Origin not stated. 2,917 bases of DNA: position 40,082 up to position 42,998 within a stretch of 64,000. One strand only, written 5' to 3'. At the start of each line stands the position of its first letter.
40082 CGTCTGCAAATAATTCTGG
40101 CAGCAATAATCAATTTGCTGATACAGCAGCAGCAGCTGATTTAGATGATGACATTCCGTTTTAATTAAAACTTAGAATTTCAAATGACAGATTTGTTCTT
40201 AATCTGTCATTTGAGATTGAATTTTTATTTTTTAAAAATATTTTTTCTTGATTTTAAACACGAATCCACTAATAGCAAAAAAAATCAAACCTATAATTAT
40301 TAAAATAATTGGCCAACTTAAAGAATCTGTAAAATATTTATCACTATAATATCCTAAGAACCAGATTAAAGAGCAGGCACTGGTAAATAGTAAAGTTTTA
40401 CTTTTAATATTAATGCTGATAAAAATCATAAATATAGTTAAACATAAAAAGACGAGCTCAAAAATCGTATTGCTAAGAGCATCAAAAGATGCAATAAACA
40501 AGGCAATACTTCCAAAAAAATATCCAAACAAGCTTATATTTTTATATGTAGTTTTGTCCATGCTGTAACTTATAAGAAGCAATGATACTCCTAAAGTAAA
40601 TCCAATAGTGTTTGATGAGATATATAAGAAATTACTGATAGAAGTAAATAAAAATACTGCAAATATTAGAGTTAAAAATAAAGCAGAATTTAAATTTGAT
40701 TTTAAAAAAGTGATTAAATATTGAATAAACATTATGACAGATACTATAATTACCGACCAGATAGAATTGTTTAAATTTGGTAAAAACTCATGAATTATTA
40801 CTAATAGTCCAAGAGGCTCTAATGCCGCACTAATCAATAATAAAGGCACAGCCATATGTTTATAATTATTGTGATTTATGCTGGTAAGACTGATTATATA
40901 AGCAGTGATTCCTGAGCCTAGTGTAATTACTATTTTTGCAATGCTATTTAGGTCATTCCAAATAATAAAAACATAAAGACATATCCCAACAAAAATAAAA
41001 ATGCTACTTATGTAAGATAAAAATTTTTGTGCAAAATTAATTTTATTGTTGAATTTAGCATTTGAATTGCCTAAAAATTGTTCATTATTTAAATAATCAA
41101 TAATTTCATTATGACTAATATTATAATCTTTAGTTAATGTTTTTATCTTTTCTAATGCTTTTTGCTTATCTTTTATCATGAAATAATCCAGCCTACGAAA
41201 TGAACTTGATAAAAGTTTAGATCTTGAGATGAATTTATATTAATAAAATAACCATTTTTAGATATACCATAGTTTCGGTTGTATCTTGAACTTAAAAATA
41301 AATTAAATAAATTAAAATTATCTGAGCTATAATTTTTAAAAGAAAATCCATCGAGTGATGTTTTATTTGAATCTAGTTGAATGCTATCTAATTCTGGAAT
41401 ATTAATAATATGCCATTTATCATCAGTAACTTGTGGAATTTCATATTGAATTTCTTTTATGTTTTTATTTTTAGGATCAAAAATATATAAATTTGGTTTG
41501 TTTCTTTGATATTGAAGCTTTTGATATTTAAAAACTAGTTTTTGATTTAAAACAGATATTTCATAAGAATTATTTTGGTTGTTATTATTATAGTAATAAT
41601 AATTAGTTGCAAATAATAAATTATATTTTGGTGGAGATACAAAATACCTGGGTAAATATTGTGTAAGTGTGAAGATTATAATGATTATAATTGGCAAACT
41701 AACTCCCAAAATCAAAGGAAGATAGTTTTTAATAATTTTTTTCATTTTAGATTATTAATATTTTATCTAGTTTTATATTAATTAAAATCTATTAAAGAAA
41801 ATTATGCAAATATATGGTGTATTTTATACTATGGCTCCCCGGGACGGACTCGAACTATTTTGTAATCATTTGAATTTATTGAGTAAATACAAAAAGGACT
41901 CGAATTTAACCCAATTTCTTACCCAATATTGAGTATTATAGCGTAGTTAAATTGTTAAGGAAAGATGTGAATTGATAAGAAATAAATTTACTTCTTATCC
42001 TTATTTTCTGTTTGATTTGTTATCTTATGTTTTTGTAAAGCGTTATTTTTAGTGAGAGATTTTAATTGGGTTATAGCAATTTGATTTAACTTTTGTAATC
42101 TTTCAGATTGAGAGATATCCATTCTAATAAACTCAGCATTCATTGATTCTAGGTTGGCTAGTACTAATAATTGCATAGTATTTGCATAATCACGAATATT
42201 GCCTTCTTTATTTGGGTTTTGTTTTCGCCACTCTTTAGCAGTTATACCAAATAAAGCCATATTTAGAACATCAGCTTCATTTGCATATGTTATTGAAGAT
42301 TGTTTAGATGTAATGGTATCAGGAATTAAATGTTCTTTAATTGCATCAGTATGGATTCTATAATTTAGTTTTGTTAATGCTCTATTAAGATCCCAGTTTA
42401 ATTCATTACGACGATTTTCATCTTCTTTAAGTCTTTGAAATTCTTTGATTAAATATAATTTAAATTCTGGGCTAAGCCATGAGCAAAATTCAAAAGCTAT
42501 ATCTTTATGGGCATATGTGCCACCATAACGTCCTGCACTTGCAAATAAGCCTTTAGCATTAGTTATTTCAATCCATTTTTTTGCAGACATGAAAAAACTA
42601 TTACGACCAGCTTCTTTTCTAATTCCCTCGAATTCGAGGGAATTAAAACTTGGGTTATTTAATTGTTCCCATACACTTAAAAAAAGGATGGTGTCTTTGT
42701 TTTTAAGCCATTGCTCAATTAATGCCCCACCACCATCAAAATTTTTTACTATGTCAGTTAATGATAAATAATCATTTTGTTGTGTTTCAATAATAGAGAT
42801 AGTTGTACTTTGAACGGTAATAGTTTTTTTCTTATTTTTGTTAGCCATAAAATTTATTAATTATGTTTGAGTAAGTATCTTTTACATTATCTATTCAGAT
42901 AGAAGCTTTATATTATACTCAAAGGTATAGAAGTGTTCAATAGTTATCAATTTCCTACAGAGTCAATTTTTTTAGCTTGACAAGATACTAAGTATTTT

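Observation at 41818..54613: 12.8 kb P4/PICI-like satellite element integrated into tRNA-Asn, delimited by exact 38-bp direct repeats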

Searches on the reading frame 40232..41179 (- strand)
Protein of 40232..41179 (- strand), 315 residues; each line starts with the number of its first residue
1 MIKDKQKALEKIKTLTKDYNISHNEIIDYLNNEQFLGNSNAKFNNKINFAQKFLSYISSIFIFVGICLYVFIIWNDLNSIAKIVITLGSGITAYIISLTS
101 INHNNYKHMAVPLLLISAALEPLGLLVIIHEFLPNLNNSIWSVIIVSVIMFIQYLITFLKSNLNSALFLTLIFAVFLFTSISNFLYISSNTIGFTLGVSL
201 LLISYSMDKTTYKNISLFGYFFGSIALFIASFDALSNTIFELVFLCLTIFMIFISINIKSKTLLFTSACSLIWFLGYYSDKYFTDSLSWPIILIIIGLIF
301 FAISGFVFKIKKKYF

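Call 13: find_encoding_contigs(protein=window:40232-41179:-, flank=10000, max_places=10)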
Protein window:40232-41179:- (315 aa): 23 contigs read that carry it; 6 places shown.
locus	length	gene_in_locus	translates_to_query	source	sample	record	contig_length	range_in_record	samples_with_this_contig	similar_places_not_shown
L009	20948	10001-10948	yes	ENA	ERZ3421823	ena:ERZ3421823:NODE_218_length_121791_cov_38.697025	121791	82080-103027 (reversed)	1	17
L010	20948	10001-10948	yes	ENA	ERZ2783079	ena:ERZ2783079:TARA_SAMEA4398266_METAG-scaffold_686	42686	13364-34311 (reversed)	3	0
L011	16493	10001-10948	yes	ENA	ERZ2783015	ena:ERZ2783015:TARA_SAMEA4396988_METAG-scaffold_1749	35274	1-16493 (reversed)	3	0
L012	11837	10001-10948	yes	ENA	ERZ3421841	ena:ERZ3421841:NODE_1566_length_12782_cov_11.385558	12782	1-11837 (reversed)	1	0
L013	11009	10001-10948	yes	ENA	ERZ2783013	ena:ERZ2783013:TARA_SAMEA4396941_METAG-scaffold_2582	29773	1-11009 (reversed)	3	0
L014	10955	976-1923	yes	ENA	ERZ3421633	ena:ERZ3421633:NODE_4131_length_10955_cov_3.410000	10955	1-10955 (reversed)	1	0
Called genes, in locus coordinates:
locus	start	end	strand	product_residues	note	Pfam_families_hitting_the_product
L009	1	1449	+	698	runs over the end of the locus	PF01751:Toprim (weak), PF13148:DUF3987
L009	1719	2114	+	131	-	-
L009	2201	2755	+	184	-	-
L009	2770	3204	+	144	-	PF20901:Sf6_terminase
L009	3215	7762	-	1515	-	PF00270:DEAD (weak), PF04851:ResIII, PF13086:AAA_11, PF13245:AAA_19 (weak), PF13604:AAA_30 (weak), PF13086:AAA_11, PF13087:AAA_12, PF18741:MTES_1575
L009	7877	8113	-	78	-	-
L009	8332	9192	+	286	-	PF04383:KilA-N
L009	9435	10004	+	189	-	-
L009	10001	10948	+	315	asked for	-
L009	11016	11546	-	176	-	PF00436:SSB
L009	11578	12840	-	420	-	PF00083:Sugar_tr, PF07690:MFS_1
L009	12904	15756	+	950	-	PF00005:ABC_tran (faint), PF02463:SMC_N (faint), PF03193:RsgA_GTPase (faint), PF13191:AAA_16 (faint), PF13401:AAA_22 (faint), PF13555:AAA_29 (faint), PF17760:UvrA_inter, PF17755:UvrA_DNA-bind, +3 more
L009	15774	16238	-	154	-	PF08534:Redoxin, PF00578:AhpC-TSA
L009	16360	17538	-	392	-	PF14870:PSII_BNR (faint), PF02012:BNR (faint), PF15902:Sortilin-Vps10 (weak)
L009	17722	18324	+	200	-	-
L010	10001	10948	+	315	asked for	-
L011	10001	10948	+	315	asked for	-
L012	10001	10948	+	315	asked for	-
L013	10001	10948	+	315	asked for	-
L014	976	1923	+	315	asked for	-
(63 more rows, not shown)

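Call 60: search_protein_families(library=pfam, proteins=[window:40232-41179:-], max_evalue=0.001)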
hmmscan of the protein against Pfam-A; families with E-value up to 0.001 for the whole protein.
window:40232-41179:- (315 aa): 1 family
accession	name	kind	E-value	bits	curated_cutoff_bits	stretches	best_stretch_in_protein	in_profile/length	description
PF09925.14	DUF2157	-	0.00039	20.6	32.4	1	44-121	29-105/146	Predicted membrane protein (DUF2157)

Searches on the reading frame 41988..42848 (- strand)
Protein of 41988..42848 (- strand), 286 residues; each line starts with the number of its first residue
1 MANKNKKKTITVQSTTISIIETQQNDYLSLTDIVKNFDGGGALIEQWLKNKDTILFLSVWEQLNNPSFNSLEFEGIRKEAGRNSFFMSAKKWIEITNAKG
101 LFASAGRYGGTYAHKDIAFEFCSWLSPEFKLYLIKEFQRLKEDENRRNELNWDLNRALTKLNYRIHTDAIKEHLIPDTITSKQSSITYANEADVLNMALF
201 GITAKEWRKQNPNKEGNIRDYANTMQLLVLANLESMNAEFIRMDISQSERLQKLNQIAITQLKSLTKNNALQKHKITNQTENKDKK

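Call 6: search_protein_families(library=pfam, proteins=[window:41988-42848:-], max_evalue=0.01)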
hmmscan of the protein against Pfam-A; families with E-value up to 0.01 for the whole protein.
window:41988-42848:- (286 aa): 1 family
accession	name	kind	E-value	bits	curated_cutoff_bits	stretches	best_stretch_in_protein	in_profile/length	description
PF04383.19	KilA-N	-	6.8e-21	74.6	23.8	1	18-142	8-106/107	KilA-N domain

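Call 7: search_protein_families(library=phrogs, proteins=[window:41988-42848:-], max_evalue=0.001)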
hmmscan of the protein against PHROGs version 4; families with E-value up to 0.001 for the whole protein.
window:41988-42848:- (286 aa): 5 families
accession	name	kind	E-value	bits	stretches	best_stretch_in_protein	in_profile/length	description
phrog_2657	-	transcription regulation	3.8e-59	200.9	1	7-275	3-240/243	transcriptional regulator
phrog_32500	-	unknown function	1.4e-17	64.4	1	10-77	6-73/76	-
phrog_129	-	transcription regulation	2.8e-14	54.6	1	9-281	5-216/273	transcriptional regulator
phrog_2812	-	unknown function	1.2e-09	39.1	1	96-173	60-136/288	-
phrog_10441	-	unknown function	7.5e-05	24.1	1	102-163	9-71/126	-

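Call 8: search_protein_families(library=padloc, proteins=[window:41988-42848:-], max_evalue=0.01)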
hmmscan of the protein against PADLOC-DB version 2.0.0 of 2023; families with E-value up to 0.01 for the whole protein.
window:41988-42848:- (286 aa): 1 family
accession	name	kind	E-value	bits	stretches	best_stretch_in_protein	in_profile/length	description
PDLC04962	PDC-S22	-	1.7e-128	425.6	1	6-276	3-275/281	-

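Call 90: search_protein_families(library=ncbifam, proteins=[window:41988-42848:-], max_evalue=0.001)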
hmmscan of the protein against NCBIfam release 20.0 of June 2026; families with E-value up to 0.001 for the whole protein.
window:41988-42848:- (286 aa): 0 families
